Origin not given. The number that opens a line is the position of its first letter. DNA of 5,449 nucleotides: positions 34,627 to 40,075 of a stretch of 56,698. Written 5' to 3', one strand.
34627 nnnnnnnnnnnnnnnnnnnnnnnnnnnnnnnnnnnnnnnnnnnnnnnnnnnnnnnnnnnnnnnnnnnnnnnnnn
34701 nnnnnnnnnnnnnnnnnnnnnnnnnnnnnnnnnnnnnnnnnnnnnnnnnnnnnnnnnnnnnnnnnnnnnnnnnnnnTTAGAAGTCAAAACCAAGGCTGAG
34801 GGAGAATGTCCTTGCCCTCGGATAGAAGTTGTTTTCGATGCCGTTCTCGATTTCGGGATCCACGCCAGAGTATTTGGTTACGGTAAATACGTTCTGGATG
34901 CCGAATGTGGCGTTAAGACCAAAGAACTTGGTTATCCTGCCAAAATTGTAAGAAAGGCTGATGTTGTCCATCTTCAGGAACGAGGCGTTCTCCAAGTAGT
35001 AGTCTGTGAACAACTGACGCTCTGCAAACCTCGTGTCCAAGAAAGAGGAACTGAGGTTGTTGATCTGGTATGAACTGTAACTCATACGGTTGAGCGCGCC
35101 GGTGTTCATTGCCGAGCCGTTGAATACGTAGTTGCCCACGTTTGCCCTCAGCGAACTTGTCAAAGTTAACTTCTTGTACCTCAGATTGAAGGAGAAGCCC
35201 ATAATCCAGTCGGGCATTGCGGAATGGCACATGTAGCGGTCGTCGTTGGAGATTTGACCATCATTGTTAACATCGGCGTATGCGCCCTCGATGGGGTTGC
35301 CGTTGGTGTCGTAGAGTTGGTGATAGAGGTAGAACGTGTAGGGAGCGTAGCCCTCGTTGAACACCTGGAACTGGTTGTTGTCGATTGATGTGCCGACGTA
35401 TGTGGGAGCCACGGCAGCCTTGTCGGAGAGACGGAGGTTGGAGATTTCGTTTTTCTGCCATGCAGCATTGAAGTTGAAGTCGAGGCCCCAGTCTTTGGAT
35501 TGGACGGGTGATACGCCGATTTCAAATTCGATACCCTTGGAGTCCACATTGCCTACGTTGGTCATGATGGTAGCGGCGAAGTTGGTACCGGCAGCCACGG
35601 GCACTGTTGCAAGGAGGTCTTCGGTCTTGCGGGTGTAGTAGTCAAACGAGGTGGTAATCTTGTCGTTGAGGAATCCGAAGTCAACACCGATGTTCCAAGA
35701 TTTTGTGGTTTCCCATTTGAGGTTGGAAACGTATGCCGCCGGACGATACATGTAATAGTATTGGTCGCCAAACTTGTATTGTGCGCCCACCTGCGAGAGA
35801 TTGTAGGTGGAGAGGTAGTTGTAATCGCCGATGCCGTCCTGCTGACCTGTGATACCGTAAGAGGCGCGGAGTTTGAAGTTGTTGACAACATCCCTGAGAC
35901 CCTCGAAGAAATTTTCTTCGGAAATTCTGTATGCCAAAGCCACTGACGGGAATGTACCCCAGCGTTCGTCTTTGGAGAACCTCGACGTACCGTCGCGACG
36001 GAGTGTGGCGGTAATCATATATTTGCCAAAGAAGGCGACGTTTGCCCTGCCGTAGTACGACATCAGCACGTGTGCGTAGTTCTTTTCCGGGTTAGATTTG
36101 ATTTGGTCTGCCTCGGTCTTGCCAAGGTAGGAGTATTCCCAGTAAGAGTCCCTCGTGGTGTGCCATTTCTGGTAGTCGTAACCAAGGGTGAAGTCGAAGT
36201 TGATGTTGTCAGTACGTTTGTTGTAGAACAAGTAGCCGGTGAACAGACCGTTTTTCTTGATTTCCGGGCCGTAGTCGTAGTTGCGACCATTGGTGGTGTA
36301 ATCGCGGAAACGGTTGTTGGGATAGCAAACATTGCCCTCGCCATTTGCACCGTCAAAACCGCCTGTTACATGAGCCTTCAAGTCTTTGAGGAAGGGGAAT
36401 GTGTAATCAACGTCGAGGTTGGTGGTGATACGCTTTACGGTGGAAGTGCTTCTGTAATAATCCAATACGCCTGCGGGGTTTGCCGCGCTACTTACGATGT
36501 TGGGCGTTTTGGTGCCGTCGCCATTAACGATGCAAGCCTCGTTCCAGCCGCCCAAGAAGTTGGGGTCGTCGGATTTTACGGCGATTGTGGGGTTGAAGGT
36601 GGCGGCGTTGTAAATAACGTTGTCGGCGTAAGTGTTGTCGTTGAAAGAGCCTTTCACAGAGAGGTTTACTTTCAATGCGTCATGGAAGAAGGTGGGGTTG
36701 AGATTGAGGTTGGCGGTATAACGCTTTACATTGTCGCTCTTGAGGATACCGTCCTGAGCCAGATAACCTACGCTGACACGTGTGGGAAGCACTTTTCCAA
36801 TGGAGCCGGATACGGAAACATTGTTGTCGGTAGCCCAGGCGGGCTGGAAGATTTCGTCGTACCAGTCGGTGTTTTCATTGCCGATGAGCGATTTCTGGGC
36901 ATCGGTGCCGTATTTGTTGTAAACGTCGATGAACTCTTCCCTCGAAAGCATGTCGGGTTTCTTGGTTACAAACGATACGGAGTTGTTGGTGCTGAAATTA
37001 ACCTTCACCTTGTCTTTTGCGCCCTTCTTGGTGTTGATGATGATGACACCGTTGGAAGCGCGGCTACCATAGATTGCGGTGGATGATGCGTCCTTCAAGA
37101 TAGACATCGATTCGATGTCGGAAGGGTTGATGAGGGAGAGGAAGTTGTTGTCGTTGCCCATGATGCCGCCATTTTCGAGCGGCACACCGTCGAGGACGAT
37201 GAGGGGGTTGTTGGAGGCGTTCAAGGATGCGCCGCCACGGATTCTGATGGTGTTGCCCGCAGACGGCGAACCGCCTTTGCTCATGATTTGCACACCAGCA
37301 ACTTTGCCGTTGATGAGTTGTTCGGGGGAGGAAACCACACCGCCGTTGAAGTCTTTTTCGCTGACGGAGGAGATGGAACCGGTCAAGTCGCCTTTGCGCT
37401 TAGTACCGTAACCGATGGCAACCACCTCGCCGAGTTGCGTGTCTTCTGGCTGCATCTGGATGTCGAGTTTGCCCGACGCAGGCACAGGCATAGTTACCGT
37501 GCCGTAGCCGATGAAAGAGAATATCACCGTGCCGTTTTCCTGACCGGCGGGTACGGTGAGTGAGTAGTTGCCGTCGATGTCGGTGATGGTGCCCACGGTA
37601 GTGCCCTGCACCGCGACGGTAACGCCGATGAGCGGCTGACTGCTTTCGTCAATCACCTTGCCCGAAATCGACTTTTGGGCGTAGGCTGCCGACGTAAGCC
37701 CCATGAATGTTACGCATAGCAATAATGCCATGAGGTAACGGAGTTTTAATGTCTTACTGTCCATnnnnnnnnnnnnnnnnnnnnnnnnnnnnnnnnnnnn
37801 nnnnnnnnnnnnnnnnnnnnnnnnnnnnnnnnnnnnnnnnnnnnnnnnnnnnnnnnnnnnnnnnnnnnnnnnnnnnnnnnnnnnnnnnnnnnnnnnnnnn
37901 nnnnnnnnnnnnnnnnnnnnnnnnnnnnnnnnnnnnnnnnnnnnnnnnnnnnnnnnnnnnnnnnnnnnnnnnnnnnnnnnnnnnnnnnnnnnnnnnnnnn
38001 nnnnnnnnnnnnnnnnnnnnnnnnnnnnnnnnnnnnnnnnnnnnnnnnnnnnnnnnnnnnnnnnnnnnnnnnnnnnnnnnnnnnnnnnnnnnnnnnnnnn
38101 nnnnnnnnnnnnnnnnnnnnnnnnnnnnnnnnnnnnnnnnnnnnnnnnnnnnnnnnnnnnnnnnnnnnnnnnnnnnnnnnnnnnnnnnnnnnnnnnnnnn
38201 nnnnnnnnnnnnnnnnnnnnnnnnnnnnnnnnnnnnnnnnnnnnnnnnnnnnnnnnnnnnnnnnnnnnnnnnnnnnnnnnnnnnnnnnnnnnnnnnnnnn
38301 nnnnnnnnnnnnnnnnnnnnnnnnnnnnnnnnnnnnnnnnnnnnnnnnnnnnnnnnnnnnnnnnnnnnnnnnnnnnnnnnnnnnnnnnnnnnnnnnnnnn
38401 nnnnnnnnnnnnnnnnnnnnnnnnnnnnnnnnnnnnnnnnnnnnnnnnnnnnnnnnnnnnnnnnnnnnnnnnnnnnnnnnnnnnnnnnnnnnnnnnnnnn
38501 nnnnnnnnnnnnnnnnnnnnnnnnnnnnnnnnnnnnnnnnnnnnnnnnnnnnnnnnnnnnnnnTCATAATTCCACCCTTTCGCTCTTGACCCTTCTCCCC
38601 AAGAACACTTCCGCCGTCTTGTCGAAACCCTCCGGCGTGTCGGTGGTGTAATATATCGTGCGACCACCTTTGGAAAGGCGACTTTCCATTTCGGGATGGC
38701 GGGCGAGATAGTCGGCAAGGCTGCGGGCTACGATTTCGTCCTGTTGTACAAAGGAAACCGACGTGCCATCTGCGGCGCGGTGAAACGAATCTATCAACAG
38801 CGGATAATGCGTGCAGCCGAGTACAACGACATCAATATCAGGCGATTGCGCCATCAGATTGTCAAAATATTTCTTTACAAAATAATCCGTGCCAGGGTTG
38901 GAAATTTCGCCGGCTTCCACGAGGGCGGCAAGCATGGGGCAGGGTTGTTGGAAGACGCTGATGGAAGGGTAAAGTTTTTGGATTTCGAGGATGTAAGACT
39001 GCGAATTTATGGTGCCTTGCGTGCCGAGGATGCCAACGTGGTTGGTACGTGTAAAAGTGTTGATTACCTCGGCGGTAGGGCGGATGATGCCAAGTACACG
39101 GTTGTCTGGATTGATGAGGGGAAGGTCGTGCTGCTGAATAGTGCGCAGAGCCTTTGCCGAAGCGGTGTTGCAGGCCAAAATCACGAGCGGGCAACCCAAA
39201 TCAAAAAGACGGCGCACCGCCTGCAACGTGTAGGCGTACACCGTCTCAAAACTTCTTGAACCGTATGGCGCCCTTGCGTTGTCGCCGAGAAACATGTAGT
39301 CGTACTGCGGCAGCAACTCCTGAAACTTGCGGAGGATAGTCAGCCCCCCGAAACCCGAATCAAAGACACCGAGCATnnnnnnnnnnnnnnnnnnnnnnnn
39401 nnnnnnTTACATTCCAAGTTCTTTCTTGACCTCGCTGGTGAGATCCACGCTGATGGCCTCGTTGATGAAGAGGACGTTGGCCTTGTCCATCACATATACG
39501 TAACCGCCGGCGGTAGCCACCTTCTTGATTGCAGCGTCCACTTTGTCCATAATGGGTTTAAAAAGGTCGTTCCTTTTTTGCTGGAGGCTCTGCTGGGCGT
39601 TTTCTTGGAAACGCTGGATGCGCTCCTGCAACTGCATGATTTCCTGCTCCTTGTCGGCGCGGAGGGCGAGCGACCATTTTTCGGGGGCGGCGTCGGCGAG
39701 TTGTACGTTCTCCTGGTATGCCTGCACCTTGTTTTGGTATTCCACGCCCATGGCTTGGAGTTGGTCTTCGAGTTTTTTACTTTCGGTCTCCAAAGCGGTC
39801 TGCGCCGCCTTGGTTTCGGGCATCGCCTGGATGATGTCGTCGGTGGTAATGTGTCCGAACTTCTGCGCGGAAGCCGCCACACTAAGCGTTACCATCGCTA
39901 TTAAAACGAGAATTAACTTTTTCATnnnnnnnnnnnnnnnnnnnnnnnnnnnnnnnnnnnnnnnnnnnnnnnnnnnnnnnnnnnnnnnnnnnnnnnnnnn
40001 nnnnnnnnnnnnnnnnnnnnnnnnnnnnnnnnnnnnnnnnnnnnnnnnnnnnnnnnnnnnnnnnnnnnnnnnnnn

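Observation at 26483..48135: The two giant surface-protein genes end in homologous modules and identical 3' flanks, forming inverted repeats ~21 kb apart around core genes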

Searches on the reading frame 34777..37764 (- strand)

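Call 14: search_protein_families(library=pfam, proteins=[window:34777-37764:-], max_evalue=0.00001)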
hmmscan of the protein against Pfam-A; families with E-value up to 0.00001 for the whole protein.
window:34777-37764:- (995 aa): 4 families
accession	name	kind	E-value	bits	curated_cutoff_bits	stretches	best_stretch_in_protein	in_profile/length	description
PF00593.30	TonB_dep_Rec_b-barrel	-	6.8e-21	76.1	27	1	428-878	42-435/436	TonB dependent receptor-like, beta-barrel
PF07715.20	Plug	-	9.7e-19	68.3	23.9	1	125-240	3-107/107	TonB-dependent Receptor Plug Domain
PF13715.12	CarbopepD_reg_2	-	1e-18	67.5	32.2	1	33-115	1-87/88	CarboxypepD_reg-like domain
PF13620.12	CarboxypepD_reg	-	4.9e-10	40.1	32.3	1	32-98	1-73/82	Carboxypeptidase regulatory-like domain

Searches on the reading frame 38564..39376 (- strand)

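Call 14: search_protein_families(library=pfam, proteins=[window:38564-39376:-], max_evalue=0.00001)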
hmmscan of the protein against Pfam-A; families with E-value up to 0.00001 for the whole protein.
window:38564-39376:- (270 aa): 1 family
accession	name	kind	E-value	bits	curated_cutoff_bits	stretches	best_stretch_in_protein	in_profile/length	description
PF01177.27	Asp_Glu_race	-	1.3e-13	51.7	31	1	14-202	16-196/211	Asp/Glu/Hydantoin racemase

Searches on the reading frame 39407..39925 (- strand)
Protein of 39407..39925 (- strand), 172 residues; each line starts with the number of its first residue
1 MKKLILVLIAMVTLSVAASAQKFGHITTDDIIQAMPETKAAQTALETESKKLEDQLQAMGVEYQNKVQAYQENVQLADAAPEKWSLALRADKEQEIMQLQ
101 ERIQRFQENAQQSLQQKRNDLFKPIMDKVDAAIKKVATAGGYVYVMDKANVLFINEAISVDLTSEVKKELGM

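Call 14: search_protein_families(library=pfam, proteins=[window:39407-39925:-], max_evalue=0.00001)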
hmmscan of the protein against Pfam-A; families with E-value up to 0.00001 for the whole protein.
window:39407-39925:- (172 aa): 1 family
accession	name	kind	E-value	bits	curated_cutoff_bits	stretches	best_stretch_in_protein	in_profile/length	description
PF03938.19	OmpH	-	2.2e-36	125.6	32.4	1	22-170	1-141/141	Outer membrane protein (OmpH-like)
